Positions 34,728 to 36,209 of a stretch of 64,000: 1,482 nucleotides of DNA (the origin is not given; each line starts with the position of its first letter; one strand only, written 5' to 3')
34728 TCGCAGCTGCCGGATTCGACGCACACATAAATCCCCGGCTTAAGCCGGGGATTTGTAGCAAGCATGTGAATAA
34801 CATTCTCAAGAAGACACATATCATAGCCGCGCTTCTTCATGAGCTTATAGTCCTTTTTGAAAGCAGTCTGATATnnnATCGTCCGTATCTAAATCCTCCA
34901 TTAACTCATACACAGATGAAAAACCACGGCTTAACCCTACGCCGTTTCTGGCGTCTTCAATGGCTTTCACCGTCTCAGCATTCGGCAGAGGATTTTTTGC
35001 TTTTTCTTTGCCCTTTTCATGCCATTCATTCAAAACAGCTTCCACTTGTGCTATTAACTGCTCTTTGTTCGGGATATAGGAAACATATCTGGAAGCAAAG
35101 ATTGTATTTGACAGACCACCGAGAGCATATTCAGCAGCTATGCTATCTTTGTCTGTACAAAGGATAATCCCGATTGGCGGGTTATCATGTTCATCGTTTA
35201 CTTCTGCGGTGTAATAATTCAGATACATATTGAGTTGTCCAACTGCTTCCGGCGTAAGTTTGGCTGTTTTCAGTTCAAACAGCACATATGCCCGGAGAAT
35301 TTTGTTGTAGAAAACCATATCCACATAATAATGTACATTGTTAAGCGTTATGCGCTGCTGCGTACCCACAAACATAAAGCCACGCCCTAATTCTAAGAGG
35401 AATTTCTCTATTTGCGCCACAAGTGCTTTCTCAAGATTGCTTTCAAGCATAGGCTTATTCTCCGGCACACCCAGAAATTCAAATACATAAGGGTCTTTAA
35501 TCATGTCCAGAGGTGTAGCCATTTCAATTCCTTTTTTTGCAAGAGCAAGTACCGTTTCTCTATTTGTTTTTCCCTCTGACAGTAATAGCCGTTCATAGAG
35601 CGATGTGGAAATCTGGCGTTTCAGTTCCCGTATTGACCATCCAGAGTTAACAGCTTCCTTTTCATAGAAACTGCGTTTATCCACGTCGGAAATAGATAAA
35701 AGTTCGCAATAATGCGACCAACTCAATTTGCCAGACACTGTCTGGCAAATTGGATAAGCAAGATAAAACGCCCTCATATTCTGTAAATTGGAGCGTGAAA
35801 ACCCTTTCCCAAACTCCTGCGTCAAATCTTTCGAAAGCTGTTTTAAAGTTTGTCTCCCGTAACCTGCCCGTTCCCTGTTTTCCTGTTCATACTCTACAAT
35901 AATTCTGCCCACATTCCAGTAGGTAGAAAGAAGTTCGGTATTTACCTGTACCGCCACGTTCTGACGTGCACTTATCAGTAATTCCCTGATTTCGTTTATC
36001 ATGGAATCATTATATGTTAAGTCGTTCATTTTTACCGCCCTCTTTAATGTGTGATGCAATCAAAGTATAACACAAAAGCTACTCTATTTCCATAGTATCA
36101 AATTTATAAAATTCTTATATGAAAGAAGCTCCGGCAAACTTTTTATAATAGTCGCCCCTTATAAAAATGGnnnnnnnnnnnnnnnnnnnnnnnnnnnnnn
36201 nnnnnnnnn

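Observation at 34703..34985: Fossil DinJ-YafQ module: antitoxin tail fused to YhcG, toxin decapitated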

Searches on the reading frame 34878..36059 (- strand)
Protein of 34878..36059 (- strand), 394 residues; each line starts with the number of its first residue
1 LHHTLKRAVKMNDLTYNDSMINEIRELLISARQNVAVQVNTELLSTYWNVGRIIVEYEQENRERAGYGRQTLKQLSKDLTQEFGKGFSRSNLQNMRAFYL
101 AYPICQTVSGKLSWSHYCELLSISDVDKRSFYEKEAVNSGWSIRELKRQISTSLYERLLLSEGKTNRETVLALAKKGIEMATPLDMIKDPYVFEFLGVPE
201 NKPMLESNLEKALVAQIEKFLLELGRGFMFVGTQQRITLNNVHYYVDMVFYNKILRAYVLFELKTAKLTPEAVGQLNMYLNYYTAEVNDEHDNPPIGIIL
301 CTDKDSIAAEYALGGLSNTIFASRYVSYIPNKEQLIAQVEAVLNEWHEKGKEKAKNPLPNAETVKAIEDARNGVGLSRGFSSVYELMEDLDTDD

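Call 4: search_protein_families(library=pfam, proteins=[window:34878-36059:-], max_evalue=10)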
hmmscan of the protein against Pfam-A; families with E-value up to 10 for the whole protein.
window:34878-36059:- (394 aa): 4 families
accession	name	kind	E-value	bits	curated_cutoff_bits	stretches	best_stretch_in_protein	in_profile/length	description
PF06250.17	YhcG_C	-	1.9e-56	190.7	32.5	1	185-334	2-151/157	YhcG PDDEXK nuclease domain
PF17761.7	DUF1016_N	-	1.3e-49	168.2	32.8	1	23-157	1-137/137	DUF1016 N-terminal domain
PF13588.12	HSDR_N_2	-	0.0016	18.9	25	1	235-286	28-81/110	Type I restriction enzyme R protein N terminus (HSDR_N)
PF17762.8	HTH_ParB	-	0.061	13.9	22.6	1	87-151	32-98/102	ParB HTH domain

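Call 5: search_protein_families(library=ncbifam, proteins=[window:34878-36059:-], max_evalue=10)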
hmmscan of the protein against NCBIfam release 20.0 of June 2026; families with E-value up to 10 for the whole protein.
window:34878-36059:- (394 aa): 2 families
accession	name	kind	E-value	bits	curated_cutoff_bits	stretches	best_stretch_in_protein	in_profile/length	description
NF003270.0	PRK04247.1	equivalog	0.0075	15.4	216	1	257-289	172-204/250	endonuclease NucS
NF038070.1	LmbU_fam_TF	subfamily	0.013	15.5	125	1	111-157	80-125/171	LmbU family transcriptional regulator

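Call 6: find_homologous_proteins(query=window:34878-36059:-)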
Query window:34878-36059:- (394 aa): 8000 proteins with E <= 0.001 among 8000 candidates; the best 120 are listed.
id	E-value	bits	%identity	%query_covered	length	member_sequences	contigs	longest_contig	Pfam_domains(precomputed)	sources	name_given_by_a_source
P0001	8.0e-207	704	91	87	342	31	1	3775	PF17761.8,PF06250.18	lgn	-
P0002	3.3e-204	696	87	89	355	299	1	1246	PF17761.8,PF06250.18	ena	-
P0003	7.0e-203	692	90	87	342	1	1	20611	PF17761.8,PF06250.18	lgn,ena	-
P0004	1.1e-201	688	88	88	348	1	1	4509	PF17761.8,PF06250.18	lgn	-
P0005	3.6e-201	686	89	86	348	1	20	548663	PF17761.8,PF06250.18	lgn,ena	-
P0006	1.4e-200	684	88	86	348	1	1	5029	PF17761.8,PF06250.18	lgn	-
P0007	1.8e-200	684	88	88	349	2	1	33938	PF17761.8,PF06250.18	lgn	-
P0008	3.0e-200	683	87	88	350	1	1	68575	PF17761.8,PF06250.18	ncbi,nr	ncbi:MAG: PDDEXK nuclease domain-containing protein [Bacillus sp. (in: Bacteria)]|nr:PDDEXK nuclease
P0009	5.8e-200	682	87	87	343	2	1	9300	PF17761.8,PF06250.18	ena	-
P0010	1.3e-198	677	88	88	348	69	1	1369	PF17761.8,PF06250.18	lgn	-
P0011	1.8e-198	677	88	86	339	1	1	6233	PF17761.8,PF06250.18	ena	-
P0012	2.6e-198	676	88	87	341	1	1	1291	PF17761.8,PF06250.18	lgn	-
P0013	3.6e-198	676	88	88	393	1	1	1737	PF17761.8,PF06250.18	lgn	-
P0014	4.0e-198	676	88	86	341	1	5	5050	PF17761.8,PF06250.18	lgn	-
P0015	8.3e-198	675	88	87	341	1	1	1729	PF17761.8,PF06250.18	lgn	-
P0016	5.1e-197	672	89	84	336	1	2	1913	PF17761.8,PF06250.18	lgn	-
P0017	1.2e-196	671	87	87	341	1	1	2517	PF17761.8,PF06250.18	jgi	-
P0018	2.0e-196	670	86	89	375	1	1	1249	PF17761.8,PF06250.18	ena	-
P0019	2.7e-196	670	86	88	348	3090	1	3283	PF17761.8,PF06250.18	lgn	-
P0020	6.9e-196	668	86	87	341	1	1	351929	PF17761.8,PF06250.18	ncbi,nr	ncbi:MAG: PDDEXK nuclease domain-containing protein [Clostridium sp.]|nr:PDDEXK nuclease domain-cont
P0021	7.1e-196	668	87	86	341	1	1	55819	PF17761.8,PF06250.18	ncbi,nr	ncbi:MAG: PDDEXK nuclease domain-containing protein [Eubacterium sp.]|nr:PDDEXK nuclease domain-cont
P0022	9.2e-196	668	86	89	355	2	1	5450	PF17761.8,PF06250.18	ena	-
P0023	1.2e-195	668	86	89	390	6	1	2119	PF17761.8,PF06250.18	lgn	-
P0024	1.4e-195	667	87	86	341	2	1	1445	PF17761.8,PF06250.18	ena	-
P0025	1.8e-195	667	88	87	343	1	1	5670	PF17761.8,PF06250.18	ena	-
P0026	3.5e-195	666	87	86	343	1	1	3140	PF17761.8,PF06250.18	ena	-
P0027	5.4e-195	666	88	86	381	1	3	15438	PF17761.8,PF06250.18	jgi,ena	jgi:predicted nuclease of restriction endonuclease-like (RecB) superfamily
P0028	7.9e-195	665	89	84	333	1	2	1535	PF17761.8,PF06250.18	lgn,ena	-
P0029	1.3e-194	664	88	86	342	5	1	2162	PF17761.8,PF06250.18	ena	-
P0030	1.4e-194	664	86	88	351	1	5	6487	PF17761.8,PF06250.18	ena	-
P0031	1.4e-194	664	86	86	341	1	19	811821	PF17761.8,PF06250.18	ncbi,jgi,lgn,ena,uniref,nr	ncbi:DUF1016 domain-containing protein [Massilimaliae timonensis]|uniref:DUF1016 domain-containing p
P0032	1.9e-194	664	86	86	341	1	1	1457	PF17761.8,PF06250.18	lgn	-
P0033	2.6e-194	663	88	84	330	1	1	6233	PF17761.8,PF06250.18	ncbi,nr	ncbi:MAG: DUF1016 family protein [Eubacterium sp.]|nr:DUF1016 family protein [Eubacterium sp.]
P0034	3.7e-194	663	86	87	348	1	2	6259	PF17761.8,PF06250.18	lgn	-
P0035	3.7e-194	663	86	87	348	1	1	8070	PF17761.8,PF06250.18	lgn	-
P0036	4.3e-194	663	88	86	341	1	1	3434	PF17761.8,PF06250.18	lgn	-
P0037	4.3e-194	663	88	86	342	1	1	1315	PF17761.8,PF06250.18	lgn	-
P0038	5.8e-194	662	87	87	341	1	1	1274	PF17761.8,PF06250.18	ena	-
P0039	5.9e-194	662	86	86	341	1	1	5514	PF17761.8,PF06250.18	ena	-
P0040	6.4e-194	662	87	87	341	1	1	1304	PF17761.8,PF06250.18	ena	-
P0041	6.7e-194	662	87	86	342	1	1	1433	PF17761.8,PF06250.18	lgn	-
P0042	8.8e-194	662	87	86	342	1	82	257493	PF17761.8,PF06250.18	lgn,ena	-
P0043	9.7e-194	661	87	86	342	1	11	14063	PF17761.8,PF06250.18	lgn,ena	-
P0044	1.0e-193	661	88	86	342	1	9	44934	PF17761.8,PF06250.18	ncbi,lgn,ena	-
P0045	1.1e-193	661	87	86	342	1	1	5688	PF17761.8,PF06250.18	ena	-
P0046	1.1e-193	661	88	86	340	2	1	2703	PF17761.8,PF06250.18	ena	-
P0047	1.2e-193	661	87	86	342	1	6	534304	PF17761.8,PF06250.18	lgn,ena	-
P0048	1.3e-193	661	87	86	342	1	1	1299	PF17761.8,PF06250.18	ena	-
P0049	1.3e-193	661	87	86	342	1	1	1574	PF17761.8,PF06250.18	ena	-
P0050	1.4e-193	661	87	86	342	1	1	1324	PF17761.8,PF06250.18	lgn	-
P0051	1.5e-193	661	84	89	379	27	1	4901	PF17761.8,PF06250.18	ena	-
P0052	1.6e-193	661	87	86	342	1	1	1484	PF17761.8,PF06250.18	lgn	-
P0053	1.6e-193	661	87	86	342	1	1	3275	PF17761.8,PF06250.18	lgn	-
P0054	1.9e-193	660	85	88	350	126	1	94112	PF17761.8,PF06250.18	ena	-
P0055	2.0e-193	660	87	86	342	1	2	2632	PF17761.8,PF06250.18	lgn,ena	-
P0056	2.3e-193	660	87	86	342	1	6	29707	PF17761.8,PF06250.18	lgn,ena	-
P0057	2.3e-193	660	87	86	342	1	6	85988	PF17761.8,PF06250.18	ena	-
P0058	2.4e-193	660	87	86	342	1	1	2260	PF17761.8,PF06250.18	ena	-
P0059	2.9e-193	660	87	86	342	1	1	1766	PF17761.8,PF06250.18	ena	-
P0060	3.1e-193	660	87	86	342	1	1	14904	PF17761.8,PF06250.18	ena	-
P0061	3.1e-193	660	87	86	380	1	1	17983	PF17761.8,PF06250.18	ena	-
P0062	3.2e-193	660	87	86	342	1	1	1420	PF17761.8,PF06250.18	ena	-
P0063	3.4e-193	660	87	86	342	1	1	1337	PF17761.8,PF06250.18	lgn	-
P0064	3.6e-193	660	85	88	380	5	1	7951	PF17761.8,PF06250.18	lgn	-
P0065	3.7e-193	660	85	88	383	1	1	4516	PF17761.8,PF06250.18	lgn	-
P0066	4.1e-193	659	87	86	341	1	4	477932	PF17761.8,PF06250.18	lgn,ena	-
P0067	4.1e-193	659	85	85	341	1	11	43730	PF17761.8,PF06250.18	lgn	-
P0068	4.8e-193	659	87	87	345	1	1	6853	PF17761.8,PF06250.18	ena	-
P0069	4.9e-193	659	85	88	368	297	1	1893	PF17761.8,PF06250.18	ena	-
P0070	5.8e-193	659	87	86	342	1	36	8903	PF17761.8,PF06250.18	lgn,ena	-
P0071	5.9e-193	659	87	86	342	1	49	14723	PF17761.8,PF06250.18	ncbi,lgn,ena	-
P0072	6.9e-193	659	87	87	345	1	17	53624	PF17761.8,PF06250.18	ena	-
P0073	7.1e-193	659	87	86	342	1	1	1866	PF17761.8,PF06250.18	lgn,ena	-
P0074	8.1e-193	658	87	86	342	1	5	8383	PF17761.8,PF06250.18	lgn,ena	-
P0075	1.3e-192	658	86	87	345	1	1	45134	PF17761.8,PF06250.18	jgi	-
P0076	2.2e-192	657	87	86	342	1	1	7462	PF17761.8,PF06250.18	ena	-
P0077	2.2e-192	657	88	86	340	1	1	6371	PF17761.8,PF06250.18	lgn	-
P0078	2.3e-192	657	86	87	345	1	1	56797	PF17761.8,PF06250.18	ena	-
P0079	2.9e-192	657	87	86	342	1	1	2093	PF17761.8,PF06250.18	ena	-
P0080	3.0e-192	657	87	86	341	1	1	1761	PF17761.8,PF06250.18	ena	-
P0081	3.2e-192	656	87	86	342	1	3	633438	PF17761.8,PF06250.18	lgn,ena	-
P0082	4.0e-192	656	85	88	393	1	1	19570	PF17761.8,PF06250.18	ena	-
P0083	5.9e-192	656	86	86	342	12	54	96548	PF17761.8,PF06250.18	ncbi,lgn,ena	-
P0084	6.0e-192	656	86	86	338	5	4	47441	PF17761.8,PF06250.18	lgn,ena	-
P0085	7.0e-192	655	85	87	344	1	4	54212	PF17761.8,PF06250.18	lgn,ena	-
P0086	7.8e-192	655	86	87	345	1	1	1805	PF17761.8,PF06250.18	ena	-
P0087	8.3e-192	655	84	88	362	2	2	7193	PF17761.8,PF06250.18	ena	-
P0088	8.4e-192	655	87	86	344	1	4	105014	PF17761.8,PF06250.18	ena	-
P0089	8.4e-192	655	86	86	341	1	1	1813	PF17761.8,PF06250.18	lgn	-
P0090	9.0e-192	655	87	87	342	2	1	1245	PF17761.8,PF06250.18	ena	-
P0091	1.8e-191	654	86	86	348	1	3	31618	PF17761.8,PF06250.18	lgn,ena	-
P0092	2.5e-191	653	84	89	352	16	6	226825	PF17761.8,PF06250.18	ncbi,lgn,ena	-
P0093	3.1e-191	653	85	86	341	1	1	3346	PF17761.8,PF06250.18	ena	-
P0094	4.8e-191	653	87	84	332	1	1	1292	PF17761.8,PF06250.18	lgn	-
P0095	6.3e-191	652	84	86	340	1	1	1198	PF17761.8,PF06250.18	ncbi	-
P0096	7.3e-191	652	83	87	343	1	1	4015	PF17761.8,PF06250.18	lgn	-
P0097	7.8e-191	652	86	87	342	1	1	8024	PF17761.8,PF06250.18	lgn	-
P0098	1.0e-190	652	84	87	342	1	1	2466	PF17761.8,PF06250.18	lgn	-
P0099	1.0e-190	651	83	89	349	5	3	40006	PF17761.8,PF06250.18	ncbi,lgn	-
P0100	1.1e-190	651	85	87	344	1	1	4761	PF17761.8,PF06250.18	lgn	-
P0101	1.3e-190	651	86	86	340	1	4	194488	PF17761.8,PF06250.18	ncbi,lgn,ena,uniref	ncbi:PDDEXK nuclease domain-containing protein [Allofournierella sp.]|uniref:PDDEXK nuclease domain-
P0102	2.3e-190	650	83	88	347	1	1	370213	PF17761.8,PF06250.18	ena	-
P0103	2.6e-190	650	84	88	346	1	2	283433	PF17761.8,PF06250.18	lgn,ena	-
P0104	2.9e-190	650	85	86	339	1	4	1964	PF17761.8,PF06250.18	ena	-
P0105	3.1e-190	650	86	86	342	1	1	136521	PF17761.8,PF06250.18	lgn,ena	-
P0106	3.8e-190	650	85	86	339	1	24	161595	PF17761.8,PF06250.18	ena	-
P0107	4.3e-190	649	86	87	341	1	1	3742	PF17761.8,PF06250.18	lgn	-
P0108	5.4e-190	649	84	86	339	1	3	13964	PF17761.8,PF06250.18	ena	-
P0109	7.0e-190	649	84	88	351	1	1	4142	PF17761.8,PF06250.18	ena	-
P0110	7.2e-190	649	85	86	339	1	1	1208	PF17761.8,PF06250.18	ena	-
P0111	8.1e-190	649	85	87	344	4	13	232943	PF17761.8,PF06250.18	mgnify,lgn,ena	mgnify:CR=1 FL=1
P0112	1.2e-189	648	84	87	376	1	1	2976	PF17761.8,PF06250.18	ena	-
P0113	1.3e-189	648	84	88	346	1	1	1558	PF17761.8,PF06250.18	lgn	-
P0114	1.4e-189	648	85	86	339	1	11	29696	PF17761.8,PF06250.18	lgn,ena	-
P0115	1.7e-189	647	87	86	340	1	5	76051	PF17761.8,PF06250.18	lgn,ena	-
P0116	2.8e-189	647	85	87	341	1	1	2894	PF17761.8,PF06250.18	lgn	-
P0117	2.9e-189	647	88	85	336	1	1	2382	PF17761.8,PF06250.18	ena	-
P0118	4.2e-189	646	84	87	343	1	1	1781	PF17761.8,PF06250.18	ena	-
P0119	4.6e-189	646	86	86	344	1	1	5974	PF17761.8,PF06250.18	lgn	-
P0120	5.0e-189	646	87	86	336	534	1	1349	PF17761.8,PF06250.18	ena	-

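Call 19: find_encoding_contigs(protein=P0003, flank=4000, max_places=4)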
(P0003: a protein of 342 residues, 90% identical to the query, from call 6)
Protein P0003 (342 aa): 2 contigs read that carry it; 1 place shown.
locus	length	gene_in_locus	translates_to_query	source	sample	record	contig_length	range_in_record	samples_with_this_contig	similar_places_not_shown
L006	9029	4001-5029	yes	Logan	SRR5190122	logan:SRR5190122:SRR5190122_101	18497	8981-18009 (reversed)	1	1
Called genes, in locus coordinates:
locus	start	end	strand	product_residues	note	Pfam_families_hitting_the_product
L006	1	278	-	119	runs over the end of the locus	-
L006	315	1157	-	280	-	-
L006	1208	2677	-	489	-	PF03572:Peptidase_S41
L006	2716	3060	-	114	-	PF06250:YhcG_C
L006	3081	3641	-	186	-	PF17761:DUF1016_N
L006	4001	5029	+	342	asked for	PF17761:DUF1016_N, PF06250:YhcG_C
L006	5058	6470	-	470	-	PF00324:AA_permease, PF13520:AA_permease_2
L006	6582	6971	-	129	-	PF00543:P-II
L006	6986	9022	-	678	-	PF01425:Amidase, PF21986:AH_C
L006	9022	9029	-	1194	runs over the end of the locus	PF00289:Biotin_carb_N, PF02786:CPSase_L_D2, PF07478:Dala_Dala_lig_C, PF02785:Biotin_carb_C, PF02626:CT_A_B, PF02682:CT_C_D, PF00364:Biotin_lipoyl, PF25917:BSH_RND (faint)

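Call 20: find_encoding_contigs(protein=P0005, flank=4000, max_places=6)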
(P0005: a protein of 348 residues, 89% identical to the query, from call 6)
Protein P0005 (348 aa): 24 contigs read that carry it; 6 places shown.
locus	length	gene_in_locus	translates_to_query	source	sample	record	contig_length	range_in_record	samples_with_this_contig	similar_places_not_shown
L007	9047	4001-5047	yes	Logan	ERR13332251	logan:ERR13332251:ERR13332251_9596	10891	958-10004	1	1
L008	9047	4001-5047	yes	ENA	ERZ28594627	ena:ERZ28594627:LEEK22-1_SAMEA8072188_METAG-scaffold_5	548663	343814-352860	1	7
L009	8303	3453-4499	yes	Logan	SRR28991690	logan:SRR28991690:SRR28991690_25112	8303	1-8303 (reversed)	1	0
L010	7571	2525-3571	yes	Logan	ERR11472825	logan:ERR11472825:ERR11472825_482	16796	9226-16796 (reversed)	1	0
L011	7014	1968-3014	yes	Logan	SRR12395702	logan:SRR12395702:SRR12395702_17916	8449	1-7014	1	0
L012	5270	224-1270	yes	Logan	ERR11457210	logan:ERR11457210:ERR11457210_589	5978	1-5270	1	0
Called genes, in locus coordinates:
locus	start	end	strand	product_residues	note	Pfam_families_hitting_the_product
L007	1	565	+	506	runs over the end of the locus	?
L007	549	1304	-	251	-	-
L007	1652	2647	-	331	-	-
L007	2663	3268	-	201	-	-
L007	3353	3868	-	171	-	-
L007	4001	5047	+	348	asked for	PF17761:DUF1016_N, PF06250:YhcG_C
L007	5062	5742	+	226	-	-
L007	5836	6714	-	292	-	PF00575:S1 (faint)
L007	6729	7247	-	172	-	PF18954:DUF5697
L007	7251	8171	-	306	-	PF06970:RepA_N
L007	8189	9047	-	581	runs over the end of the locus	?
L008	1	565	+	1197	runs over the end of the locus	PF13529:Peptidase_C39_2, PF27189:YkzU (weak)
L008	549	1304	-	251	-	-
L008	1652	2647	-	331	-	-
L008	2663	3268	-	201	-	-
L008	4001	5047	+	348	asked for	PF17761:DUF1016_N, PF06250:YhcG_C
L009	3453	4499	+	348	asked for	PF17761:DUF1016_N, PF06250:YhcG_C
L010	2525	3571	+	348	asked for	PF17761:DUF1016_N, PF06250:YhcG_C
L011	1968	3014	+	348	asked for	PF17761:DUF1016_N, PF06250:YhcG_C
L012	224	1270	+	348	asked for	PF17761:DUF1016_N, PF06250:YhcG_C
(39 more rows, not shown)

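Call 21: find_encoding_contigs(protein=P0001, flank=4000, max_places=4)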
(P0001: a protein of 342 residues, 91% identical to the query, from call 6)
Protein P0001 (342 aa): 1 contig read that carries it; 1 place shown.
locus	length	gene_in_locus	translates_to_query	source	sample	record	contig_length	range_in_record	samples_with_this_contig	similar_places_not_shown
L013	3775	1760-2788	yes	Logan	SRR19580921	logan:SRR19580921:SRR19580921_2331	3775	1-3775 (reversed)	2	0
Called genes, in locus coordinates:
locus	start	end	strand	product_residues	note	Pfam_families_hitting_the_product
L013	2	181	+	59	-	?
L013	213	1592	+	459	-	PF00171:Aldedh, PF05893:LuxC (weak)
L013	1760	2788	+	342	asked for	PF17761:DUF1016_N, PF06250:YhcG_C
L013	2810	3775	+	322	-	?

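Call 61: search_protein_families(library=padloc, proteins=[window:34878-36029:-], max_evalue=0.01)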
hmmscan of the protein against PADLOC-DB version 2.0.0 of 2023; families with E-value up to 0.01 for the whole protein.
window:34878-36029:- (384 aa): 33 families (the best 25 are shown)
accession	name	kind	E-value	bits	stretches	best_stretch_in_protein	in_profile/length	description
PDLC04807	PDC-S02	-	4.3e-137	455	1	6-342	12-348/351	-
PDLC04803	PDC-S02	-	8.5e-102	338.4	1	71-341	4-266/269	-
PDLC04795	PDC-S02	-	7.4e-92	306.3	1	8-332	25-343/357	-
PDLC04820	PDC-S02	-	1.5e-91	304.9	1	8-330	27-317/332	-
PDLC04831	PDC-S02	-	1.1e-87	292.7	1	8-335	12-339/346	-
PDLC04827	PDC-S02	-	9.8e-86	285.1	1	6-231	9-231/234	-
PDLC04810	PDC-S02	-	2.9e-85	284.6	1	8-317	12-328/355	-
PDLC04822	PDC-S02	-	6.6e-75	250.4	1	6-294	9-287/294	-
PDLC04802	PDC-S02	-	1.8e-58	195.4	2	1-154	1-162/171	-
PDLC04812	PDC-S02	-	3.3e-57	190.6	1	4-146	5-147/151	-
PDLC04797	PDC-S02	-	1.3e-50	168.6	1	6-124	4-122/126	-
PDLC04813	PDC-S02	-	1.3e-49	166.5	1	175-332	6-161/175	-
PDLC04826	PDC-S02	-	1.7e-44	150.1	1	9-219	13-217/222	-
PDLC04817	PDC-S02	-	3.7e-42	142.8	2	7-206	8-207/286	-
PDLC04825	PDC-S02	-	1.2e-37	127.7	1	7-156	14-165/193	-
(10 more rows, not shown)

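Call 73: predict_structure(alignment_id=A6)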
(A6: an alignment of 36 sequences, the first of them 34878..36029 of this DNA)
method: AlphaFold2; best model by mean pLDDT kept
length: 384 residues; sequences in the alignment: 36
mean_pLDDT: 45.7   pTM: 0.30
mean pLDDT of the five models: 45.7, 42.6, 41.0, 35.8, 34.2
residues with pLDDT >= 90: 0; 70-90: 63; 50-70: 57; < 50: 264
segments of 3 or more residues with pLDDT < 50: 1-6, 94-105, 107-113, 142-333, 335-350, 360-384
pLDDT, mean of each block of 10 residues (from residue 1): 53 85 62 72 81 61 84 81 79 47 46 53 57 52 44 40 36 31 25 31 36 25 30 35 38 36 37 32 28 30 27 24 41 45 40 58 32 29 32
secondary structure, 60 per line:
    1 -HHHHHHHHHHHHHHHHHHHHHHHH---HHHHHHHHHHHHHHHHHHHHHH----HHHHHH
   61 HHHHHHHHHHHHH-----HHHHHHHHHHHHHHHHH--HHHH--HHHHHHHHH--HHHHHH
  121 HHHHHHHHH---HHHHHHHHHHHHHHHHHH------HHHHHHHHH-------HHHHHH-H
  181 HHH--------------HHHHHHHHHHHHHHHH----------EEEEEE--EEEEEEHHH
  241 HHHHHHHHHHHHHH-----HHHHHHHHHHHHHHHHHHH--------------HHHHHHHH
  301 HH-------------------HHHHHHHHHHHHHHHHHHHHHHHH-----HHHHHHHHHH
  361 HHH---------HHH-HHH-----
elements in order: H2-25 H29-50 H55-73 H79-95 H98-101 H104-112 H115-129 H133-150 H157-165 H173-178 H180-183 H198-213 E224-229 E232-237 H238-254 H260-278 H293-302 H322-345 H351-363

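Call 75: find_encoding_contigs(protein=P0027, flank=3000, max_places=3)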
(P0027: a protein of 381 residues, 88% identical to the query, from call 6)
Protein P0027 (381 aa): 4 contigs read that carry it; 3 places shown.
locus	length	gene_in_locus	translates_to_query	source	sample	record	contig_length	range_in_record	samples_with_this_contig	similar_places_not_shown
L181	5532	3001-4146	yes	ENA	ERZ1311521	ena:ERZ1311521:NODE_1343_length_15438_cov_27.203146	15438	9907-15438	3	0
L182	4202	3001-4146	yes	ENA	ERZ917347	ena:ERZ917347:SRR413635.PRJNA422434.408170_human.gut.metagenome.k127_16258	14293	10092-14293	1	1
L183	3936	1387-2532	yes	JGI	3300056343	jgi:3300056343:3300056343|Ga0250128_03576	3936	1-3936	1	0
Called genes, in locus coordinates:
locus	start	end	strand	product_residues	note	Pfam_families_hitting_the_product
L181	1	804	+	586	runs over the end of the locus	-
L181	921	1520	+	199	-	PF02639:DUF188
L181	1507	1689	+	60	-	PF20037:DUF6440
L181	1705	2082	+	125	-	PF13811:DUF4186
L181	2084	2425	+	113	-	PF03960:ArsC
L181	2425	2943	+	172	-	PF01661:Macro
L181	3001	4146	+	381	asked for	PF17761:DUF1016_N, PF06250:YhcG_C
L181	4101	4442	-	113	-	-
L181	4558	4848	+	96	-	-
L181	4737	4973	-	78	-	PF19537:DUF6061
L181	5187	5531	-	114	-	?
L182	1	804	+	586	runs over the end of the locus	-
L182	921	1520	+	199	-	PF02639:DUF188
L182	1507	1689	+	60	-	PF20037:DUF6440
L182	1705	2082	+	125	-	PF13811:DUF4186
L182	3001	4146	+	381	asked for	PF17761:DUF1016_N, PF06250:YhcG_C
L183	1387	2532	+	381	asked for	PF17761:DUF1016_N, PF06250:YhcG_C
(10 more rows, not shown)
